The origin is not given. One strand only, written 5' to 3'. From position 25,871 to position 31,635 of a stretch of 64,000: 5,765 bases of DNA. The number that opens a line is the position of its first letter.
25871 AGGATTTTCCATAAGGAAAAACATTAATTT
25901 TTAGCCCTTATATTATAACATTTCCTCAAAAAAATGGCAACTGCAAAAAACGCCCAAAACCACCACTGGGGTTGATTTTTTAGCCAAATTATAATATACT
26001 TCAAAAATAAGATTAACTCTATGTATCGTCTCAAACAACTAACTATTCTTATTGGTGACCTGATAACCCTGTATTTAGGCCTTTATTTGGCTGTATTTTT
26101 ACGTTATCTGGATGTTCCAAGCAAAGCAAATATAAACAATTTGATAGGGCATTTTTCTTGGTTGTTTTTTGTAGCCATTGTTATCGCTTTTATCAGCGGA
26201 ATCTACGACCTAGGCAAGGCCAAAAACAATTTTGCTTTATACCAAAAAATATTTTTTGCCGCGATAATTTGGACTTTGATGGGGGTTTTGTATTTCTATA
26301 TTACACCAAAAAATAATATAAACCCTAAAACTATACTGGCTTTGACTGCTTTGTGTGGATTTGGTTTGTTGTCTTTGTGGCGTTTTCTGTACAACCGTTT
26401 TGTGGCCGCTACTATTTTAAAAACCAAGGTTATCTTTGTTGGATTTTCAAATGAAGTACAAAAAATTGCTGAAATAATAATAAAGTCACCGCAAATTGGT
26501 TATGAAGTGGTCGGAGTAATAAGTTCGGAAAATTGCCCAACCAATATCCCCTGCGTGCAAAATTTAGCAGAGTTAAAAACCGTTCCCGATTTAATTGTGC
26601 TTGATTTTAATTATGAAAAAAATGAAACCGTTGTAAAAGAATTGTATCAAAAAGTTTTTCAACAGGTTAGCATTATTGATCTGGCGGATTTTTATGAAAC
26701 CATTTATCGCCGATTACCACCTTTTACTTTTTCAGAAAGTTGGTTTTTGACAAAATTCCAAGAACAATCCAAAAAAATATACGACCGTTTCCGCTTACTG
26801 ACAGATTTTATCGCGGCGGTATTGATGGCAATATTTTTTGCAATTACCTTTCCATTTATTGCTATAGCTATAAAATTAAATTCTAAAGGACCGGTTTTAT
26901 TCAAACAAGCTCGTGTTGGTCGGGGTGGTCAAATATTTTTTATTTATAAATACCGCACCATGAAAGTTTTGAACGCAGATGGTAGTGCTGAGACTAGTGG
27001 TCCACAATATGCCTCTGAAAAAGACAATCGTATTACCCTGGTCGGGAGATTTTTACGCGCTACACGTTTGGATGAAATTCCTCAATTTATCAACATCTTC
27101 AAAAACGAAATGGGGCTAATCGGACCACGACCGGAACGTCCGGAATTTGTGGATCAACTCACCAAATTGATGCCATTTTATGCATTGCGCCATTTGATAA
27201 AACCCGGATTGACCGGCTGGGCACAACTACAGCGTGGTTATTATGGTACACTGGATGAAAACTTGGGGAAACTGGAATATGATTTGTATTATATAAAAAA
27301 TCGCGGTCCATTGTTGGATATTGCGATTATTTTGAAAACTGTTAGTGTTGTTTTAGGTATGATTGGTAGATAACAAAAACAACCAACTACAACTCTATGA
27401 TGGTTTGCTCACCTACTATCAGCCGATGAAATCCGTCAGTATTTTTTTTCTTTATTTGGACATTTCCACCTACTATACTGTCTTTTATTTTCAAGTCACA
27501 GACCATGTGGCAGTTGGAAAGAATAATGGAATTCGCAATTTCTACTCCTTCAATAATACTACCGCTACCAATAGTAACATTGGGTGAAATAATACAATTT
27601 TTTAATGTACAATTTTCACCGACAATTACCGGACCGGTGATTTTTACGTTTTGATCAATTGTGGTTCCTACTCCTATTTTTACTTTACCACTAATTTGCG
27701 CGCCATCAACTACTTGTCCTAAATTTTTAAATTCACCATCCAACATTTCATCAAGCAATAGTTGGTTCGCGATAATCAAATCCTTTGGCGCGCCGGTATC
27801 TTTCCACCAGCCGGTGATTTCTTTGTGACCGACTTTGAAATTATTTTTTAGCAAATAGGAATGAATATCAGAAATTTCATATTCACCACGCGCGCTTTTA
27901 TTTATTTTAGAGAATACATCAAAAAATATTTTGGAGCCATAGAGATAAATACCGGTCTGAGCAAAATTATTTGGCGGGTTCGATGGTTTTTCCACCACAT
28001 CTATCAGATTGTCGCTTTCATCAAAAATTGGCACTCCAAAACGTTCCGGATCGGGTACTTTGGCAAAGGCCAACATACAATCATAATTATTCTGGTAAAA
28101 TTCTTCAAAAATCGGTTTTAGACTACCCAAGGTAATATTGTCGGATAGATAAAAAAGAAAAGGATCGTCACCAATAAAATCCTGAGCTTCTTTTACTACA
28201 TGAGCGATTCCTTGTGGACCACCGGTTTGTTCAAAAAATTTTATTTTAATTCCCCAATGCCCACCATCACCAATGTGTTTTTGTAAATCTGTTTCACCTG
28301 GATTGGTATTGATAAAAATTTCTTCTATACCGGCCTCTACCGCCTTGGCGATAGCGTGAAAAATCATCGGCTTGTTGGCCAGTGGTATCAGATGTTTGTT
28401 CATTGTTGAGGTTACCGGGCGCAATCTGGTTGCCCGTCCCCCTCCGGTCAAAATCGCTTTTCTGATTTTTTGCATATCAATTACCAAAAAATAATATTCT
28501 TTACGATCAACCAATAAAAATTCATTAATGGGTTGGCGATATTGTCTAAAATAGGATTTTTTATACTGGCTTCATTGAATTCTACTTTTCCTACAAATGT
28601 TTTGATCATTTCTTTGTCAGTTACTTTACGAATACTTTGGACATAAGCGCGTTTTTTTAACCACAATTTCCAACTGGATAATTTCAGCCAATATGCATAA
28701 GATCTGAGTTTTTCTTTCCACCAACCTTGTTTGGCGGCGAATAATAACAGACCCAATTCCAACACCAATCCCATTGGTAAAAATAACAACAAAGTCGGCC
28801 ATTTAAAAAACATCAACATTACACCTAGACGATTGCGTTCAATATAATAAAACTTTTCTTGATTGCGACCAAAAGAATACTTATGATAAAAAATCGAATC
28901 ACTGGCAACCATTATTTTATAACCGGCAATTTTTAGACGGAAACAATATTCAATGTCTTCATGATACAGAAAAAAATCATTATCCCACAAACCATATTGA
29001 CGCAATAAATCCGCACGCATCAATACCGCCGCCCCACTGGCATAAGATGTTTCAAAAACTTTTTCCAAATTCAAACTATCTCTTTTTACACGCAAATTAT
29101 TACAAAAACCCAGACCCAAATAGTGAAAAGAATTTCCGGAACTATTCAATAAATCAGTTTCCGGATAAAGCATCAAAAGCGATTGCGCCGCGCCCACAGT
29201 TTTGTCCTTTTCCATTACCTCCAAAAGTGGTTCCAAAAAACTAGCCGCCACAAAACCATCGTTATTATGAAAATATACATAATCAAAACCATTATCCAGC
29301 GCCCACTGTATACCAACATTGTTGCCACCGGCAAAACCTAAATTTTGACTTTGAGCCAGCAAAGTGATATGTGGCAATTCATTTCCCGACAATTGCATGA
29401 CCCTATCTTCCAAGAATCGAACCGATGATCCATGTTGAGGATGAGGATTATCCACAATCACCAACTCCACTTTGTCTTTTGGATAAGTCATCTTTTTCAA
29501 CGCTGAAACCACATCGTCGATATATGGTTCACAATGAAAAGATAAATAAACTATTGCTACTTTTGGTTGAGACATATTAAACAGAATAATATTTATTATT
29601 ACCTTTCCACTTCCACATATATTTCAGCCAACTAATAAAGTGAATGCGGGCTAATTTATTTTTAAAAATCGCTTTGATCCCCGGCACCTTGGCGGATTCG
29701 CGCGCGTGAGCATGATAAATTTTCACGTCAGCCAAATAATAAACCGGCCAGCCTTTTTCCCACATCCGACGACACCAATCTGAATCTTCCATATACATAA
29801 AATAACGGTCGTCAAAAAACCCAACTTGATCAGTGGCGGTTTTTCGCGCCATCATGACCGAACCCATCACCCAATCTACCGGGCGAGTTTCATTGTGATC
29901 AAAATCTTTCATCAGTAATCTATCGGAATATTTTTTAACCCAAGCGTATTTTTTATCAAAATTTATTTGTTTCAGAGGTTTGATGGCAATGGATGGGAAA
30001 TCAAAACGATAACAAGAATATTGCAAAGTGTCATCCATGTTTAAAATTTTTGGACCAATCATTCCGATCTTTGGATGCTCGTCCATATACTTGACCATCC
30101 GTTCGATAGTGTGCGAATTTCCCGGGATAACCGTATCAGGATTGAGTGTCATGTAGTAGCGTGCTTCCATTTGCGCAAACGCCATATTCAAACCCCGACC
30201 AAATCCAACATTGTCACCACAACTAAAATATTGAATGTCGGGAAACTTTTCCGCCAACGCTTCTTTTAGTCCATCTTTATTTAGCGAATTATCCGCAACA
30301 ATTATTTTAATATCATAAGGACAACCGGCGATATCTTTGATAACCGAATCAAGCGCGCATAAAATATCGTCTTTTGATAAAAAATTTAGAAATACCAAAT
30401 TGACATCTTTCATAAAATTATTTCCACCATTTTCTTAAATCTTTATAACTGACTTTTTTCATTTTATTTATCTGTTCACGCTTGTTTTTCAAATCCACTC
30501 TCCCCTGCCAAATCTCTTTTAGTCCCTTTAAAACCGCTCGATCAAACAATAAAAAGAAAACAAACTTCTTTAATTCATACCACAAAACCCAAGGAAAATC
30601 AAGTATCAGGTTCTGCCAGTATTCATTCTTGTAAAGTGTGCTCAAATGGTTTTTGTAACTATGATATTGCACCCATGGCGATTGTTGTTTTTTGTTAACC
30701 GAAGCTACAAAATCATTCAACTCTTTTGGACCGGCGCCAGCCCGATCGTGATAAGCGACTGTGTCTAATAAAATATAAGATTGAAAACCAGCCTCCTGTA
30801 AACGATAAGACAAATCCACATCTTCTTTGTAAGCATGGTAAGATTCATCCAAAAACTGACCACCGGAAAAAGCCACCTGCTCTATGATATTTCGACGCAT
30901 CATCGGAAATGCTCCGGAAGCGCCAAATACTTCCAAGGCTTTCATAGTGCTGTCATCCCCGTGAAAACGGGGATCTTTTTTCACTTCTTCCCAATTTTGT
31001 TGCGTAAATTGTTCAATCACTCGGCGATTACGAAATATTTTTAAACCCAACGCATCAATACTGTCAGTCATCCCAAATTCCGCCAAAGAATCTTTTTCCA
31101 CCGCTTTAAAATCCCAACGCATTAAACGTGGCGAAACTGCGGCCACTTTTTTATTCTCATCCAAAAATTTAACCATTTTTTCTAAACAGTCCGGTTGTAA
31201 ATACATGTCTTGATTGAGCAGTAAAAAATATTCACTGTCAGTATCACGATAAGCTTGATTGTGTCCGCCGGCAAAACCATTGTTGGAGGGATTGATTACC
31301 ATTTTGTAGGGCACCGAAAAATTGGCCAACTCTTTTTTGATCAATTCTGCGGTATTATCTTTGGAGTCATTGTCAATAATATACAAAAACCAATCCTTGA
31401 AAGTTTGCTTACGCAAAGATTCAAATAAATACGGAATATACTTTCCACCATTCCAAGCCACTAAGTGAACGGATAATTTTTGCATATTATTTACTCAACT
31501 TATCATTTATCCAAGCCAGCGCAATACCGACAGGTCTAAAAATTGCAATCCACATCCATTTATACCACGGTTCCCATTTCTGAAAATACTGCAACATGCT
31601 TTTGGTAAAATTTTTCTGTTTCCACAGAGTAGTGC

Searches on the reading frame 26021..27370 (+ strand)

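Call 15: search_protein_families(library=pfam, proteins=[window:26021-27370:+], max_evalue=0.001)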
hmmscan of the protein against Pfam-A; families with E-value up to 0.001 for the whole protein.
window:26021-27370:+ (450 aa): 2 families
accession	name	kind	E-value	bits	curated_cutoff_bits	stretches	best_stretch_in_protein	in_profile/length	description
PF02397.22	Bac_transf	-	5.3e-56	189.4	27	1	260-445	3-178/179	Bacterial sugar transferase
PF13727.12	CoA_binding_3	-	0.00011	22.7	25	1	58-185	2-133/175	CoA-binding domain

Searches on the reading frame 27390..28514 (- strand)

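Call 15: search_protein_families(library=pfam, proteins=[window:27390-28514:-], max_evalue=0.001)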
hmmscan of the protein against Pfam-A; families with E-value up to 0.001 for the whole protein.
window:27390-28514:- (375 aa): 6 families
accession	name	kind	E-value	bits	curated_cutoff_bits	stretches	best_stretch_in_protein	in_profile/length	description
PF00483.29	NTP_transferase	-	2.2e-46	158.9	21.2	1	19-255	1-244/245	Nucleotidyl transferase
PF25084.1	LbH_EIF2B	-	1.3e-07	32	54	2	305-358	14-68/105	EIF2B subunit epsilon LbH domain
PF12804.13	NTP_transf_3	-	3.5e-07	31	27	1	21-143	2-115/160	MobA-like NTP transferase domain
PF24894.1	Hexapep_GlmU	-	5.7e-07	30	23.3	1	314-358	20-64/104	GlmU-like, C-terminal hexapeptide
PF00132.30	Hexapep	-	2e-05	24.5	27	0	278-306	2-30/36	Bacterial transferase hexapeptide (six repeats)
PF07959.18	Fucose_pyrophosphorylase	-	8.1e-05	22.2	34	1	290-344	290-347/418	Fucose pyrophosphorylase domain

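Call 81: search_protein_families(library=ncbifam, proteins=[window:27390-28514:-], max_evalue=0.00001)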
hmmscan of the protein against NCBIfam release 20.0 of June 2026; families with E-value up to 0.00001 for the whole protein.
window:27390-28514:- (375 aa): 30 families (the best 25 are shown)
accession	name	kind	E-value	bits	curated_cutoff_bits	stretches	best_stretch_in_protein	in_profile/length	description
TIGR01208.1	rmlA_long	equivalog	5.5e-98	328.1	320.25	1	19-375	1-353/353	glucose-1-phosphate thymidylyltransferase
TIGR03992.1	Arch_glmU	subfamily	1.4e-62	211.8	292.1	1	19-353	2-326/393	bifunctional sugar-1-phosphate nucleotidylyltransferase/acetyltransferase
TIGR01207.1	rmlA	equivalog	2e-44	151.8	360.65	1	19-252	1-235/286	glucose-1-phosphate thymidylyltransferase RfbA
NF041173.1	Sug_nt_acttase_Thmprot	equivalog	2.1e-44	152.1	600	1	19-353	2-326/405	bifunctional sugar-1-phosphate nucleotidylyltransferase/acetyltransferase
NF012024.0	PRK15480.1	equivalog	3.6e-41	141.2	588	1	16-252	2-239/292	glucose-1-phosphate thymidylyltransferase RfbA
NF041313.1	UDPGP_AglF_Halo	equivalog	6.4e-36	124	400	1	19-252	2-233/234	UTP--glucose-1-phosphate uridylyltransferase AglF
NF052502.1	man1P_GTase_Rv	exception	6.6e-36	123.9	440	1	20-358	3-328/352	mannose-1-phosphate guanylyltransferase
NF003670.0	PRK05293.1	equivalog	1.1e-23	83.8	470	1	20-358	7-356/382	glucose-1-phosphate adenylyltransferase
TIGR01099.1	galU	equivalog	2.8e-22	79.6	326.8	2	17-80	1-64/261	UTP--glucose-1-phosphate uridylyltransferase GalU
TIGR01173.1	glmU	equivalog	1.2e-20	73.9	366.85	1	24-357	7-350/452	bifunctional UDP-N-acetylglucosamine diphosphorylase/glucosamine-1-phosphate N-acetyltransferase GlmU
NF010934.1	PRK14354.1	equivalog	1.2e-19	70.2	450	1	20-336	2-321/447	bifunctional UDP-N-acetylglucosamine diphosphorylase/glucosamine-1-phosphate N-acetyltransferase GlmU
TIGR02091.1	glgC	equivalog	1.5e-19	70.3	424.9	1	20-357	3-359/364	glucose-1-phosphate adenylyltransferase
NF045761.1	NAMPUrTaseMurU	equivalog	3.7e-18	66.2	250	1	19-248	2-222/226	N-acetylmuramate alpha-1-phosphate uridylyltransferase MurU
NF010935.0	PRK14355.1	equivalog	8.4e-18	64.2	718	1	19-357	5-355/459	bifunctional UDP-N-acetylglucosamine diphosphorylase/glucosamine-1-phosphate N-acetyltransferase GlmU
NF010937.0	PRK14357.1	equivalog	1.4e-15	57.2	658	1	20-330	3-308/448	bifunctional UDP-N-acetylglucosamine diphosphorylase/glucosamine-1-phosphate N-acetyltransferase GlmU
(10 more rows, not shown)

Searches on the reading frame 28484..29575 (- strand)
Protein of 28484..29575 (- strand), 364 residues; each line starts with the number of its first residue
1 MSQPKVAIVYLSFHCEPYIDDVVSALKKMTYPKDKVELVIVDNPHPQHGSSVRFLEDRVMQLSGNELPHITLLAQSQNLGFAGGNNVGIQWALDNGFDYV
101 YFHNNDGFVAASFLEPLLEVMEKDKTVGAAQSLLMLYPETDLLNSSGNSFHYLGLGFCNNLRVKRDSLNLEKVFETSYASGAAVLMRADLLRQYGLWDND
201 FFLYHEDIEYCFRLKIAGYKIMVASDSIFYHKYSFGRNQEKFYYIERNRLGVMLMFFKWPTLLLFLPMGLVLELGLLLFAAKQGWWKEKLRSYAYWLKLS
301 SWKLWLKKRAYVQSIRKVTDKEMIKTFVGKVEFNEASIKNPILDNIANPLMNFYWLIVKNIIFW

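Call 15: search_protein_families(library=pfam, proteins=[window:28484-29575:-], max_evalue=0.001)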
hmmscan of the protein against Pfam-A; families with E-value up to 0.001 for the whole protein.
window:28484-29575:- (364 aa): 3 families
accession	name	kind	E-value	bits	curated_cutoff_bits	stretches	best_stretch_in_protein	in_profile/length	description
PF00535.33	Glycos_transf_2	-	1.1e-12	48.6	23.3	1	12-194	6-167/168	Glycosyl transferase family 2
PF13641.12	Glyco_tranf_2_3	-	2.6e-11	44.4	27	1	4-235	1-213/230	Glycosyltransferase like family 2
PF13632.12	Glyco_trans_2_3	-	2.6e-08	34.4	27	1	99-271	1-173/198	Glycosyl transferase family group 2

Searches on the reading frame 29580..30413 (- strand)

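Call 15: search_protein_families(library=pfam, proteins=[window:29580-30413:-], max_evalue=0.001)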
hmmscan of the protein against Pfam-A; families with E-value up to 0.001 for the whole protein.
window:29580-30413:- (278 aa): 4 families
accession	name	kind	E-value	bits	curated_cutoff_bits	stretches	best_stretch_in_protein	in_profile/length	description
PF00535.33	Glycos_transf_2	-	1.6e-12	48.1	23.3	1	14-133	10-126/168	Glycosyl transferase family 2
PF13641.12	Glyco_tranf_2_3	-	8.2e-10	39.5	27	1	51-242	49-219/230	Glycosyltransferase like family 2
PF13632.12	Glyco_trans_2_3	-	2e-06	28.2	27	1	172-238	63-127/198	Glycosyl transferase family group 2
PF13712.12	Glyco_tranf_2_5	-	4e-05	23.9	27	1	71-235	41-188/210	Glycosyltransferase like family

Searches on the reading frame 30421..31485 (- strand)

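Call 15: search_protein_families(library=pfam, proteins=[window:30421-31485:-], max_evalue=0.001)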
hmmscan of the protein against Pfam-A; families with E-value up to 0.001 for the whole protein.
window:30421-31485:- (355 aa): 4 families
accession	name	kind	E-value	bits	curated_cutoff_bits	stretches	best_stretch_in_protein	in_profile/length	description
PF00535.33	Glycos_transf_2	-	7.1e-24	85.1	23.3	1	5-199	1-162/168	Glycosyl transferase family 2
PF13641.12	Glyco_tranf_2_3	-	4e-07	30.7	27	1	4-247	3-212/230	Glycosyltransferase like family 2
PF10111.15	Glyco_tranf_2_2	-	8.5e-06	25.9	27.3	1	14-110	9-108/276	Glycosyltransferase like family 2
PF13632.12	Glyco_trans_2_3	-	1.6e-05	25.2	27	0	88-274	3-142/198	Glycosyl transferase family group 2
